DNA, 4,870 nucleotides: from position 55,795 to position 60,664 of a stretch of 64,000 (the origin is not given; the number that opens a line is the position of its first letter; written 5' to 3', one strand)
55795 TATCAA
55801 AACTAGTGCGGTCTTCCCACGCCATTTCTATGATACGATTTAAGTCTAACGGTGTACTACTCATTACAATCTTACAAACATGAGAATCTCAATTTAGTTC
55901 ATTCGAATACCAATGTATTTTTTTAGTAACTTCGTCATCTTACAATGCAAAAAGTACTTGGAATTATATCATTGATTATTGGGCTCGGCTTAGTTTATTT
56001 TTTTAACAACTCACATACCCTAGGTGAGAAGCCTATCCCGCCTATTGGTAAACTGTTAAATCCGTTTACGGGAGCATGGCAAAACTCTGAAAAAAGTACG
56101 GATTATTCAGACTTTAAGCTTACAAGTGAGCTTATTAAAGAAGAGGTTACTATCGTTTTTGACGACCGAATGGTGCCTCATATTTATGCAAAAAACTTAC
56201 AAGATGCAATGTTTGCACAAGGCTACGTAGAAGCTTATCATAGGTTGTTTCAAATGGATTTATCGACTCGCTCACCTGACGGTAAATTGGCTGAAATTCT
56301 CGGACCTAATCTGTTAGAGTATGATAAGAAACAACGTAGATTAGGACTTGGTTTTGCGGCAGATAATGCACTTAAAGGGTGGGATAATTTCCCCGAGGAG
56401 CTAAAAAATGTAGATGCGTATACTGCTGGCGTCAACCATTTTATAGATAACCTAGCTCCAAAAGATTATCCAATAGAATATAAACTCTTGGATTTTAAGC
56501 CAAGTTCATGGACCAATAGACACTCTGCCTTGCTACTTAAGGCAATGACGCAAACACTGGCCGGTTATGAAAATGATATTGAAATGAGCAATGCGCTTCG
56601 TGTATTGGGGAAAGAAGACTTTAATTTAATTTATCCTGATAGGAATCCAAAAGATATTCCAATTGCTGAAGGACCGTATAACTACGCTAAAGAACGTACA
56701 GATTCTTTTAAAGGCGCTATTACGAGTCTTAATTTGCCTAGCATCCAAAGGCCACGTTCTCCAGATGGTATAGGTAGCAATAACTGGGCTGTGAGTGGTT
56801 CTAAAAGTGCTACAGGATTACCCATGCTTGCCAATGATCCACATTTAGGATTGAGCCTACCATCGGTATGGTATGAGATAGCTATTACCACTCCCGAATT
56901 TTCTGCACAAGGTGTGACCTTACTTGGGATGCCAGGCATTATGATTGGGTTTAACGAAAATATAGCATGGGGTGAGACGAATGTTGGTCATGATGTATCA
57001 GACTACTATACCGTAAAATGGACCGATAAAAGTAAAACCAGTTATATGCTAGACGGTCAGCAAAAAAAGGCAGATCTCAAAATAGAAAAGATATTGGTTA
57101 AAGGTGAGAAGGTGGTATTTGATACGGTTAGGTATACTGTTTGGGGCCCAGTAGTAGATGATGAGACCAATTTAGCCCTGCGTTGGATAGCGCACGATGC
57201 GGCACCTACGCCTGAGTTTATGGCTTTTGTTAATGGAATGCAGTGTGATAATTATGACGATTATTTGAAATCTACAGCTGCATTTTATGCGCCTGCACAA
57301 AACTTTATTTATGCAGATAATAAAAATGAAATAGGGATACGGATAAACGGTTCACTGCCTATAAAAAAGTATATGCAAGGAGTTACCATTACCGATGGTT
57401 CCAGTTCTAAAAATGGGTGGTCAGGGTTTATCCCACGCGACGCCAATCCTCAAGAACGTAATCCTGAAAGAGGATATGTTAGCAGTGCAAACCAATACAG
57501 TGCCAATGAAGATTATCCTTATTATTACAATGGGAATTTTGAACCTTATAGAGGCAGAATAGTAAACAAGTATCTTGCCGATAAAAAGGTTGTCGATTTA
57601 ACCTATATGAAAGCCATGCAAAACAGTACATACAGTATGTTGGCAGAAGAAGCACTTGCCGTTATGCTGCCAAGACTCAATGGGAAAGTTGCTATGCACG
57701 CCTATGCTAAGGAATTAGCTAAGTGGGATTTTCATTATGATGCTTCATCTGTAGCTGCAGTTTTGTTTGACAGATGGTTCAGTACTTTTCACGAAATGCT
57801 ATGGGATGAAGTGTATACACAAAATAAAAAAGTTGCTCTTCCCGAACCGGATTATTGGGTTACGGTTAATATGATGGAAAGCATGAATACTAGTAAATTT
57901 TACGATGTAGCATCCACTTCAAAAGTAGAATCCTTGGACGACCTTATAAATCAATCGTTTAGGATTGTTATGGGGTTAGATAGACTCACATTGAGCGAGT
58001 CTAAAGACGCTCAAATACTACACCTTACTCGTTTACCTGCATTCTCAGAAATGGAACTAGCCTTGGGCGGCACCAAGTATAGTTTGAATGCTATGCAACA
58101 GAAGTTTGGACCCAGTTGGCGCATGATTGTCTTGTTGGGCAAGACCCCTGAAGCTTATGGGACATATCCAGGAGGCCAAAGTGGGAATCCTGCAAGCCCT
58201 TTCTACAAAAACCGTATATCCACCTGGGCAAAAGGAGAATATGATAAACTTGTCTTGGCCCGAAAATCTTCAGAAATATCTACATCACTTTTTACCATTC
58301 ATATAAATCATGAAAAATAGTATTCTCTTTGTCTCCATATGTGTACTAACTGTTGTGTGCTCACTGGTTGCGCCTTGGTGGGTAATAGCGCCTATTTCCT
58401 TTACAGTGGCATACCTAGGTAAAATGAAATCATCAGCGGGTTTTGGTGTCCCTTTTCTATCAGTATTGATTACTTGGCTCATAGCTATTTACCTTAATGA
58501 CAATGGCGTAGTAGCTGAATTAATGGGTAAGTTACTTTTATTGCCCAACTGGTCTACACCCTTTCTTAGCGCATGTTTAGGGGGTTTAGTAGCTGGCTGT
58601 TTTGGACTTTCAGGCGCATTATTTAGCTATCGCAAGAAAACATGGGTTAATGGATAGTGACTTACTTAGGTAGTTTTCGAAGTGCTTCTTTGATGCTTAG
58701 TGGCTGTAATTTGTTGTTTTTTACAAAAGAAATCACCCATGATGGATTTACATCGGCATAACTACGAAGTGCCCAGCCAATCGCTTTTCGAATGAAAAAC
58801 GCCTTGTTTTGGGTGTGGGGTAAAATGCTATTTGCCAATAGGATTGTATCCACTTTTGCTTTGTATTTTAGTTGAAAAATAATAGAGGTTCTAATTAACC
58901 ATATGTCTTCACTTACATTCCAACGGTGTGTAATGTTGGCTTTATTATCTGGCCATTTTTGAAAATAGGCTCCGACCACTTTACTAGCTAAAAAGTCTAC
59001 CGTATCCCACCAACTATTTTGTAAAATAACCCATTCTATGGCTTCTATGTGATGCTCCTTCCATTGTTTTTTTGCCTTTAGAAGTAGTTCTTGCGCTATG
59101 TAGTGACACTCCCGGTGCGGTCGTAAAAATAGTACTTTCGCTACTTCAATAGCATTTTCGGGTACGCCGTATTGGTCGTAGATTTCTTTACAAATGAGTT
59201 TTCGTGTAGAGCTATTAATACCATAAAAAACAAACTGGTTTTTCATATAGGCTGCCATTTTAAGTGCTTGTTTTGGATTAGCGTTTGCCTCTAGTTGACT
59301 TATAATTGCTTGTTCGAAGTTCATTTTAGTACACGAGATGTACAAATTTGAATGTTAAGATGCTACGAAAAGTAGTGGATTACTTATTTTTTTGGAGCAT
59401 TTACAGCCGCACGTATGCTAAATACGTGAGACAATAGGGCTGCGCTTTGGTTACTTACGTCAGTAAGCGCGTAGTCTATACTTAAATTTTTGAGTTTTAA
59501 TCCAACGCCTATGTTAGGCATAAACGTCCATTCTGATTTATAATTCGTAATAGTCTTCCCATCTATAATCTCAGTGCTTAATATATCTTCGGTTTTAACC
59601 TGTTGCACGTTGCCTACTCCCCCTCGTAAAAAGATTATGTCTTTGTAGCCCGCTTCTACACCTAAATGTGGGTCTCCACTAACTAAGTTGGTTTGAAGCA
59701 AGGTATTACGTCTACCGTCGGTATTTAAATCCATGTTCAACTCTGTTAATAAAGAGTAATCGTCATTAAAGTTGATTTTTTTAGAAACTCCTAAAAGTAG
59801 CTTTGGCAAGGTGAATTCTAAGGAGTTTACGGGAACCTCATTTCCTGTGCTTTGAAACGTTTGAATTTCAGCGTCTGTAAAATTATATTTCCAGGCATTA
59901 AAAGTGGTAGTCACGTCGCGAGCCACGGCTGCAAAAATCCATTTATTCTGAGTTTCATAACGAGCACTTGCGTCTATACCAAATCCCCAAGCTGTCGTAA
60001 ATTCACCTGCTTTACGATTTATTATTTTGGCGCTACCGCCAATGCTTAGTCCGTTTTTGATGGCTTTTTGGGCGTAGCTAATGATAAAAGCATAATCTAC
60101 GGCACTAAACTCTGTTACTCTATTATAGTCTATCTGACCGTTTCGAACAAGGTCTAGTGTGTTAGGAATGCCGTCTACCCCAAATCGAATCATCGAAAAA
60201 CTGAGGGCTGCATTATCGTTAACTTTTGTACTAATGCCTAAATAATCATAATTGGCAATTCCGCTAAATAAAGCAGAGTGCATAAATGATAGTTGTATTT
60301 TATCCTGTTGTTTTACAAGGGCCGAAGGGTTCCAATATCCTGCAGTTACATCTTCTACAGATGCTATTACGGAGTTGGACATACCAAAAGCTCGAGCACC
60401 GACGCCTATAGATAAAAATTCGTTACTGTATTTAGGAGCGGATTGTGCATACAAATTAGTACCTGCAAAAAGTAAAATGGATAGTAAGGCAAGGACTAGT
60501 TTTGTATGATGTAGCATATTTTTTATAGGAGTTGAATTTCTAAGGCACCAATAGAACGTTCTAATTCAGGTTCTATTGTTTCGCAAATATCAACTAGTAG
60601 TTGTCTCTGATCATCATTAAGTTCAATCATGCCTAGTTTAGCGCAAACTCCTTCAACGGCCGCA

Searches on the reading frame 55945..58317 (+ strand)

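Call 59: search_protein_families(library=pfam, proteins=[window:55945-58317:+], max_evalue=0.001)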
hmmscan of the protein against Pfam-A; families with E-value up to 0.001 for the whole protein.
window:55945-58317:+ (791 aa): 1 family
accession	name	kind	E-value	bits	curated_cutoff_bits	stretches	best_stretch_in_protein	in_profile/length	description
PF01804.23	Penicil_amidase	-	3.3e-180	601.9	21.3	1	67-774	1-671/675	Penicillin amidase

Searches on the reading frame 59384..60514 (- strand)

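Call 79: search_protein_families(library=pfam, proteins=[window:59384-60514:-], max_evalue=0.001)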
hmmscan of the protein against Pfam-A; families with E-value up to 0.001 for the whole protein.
window:59384-60514:- (376 aa): 1 family
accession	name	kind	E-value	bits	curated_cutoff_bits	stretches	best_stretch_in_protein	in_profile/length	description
PF19572.5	PorV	-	0.0006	19.9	27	1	32-189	14-172/243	Type IX secretion system protein PorV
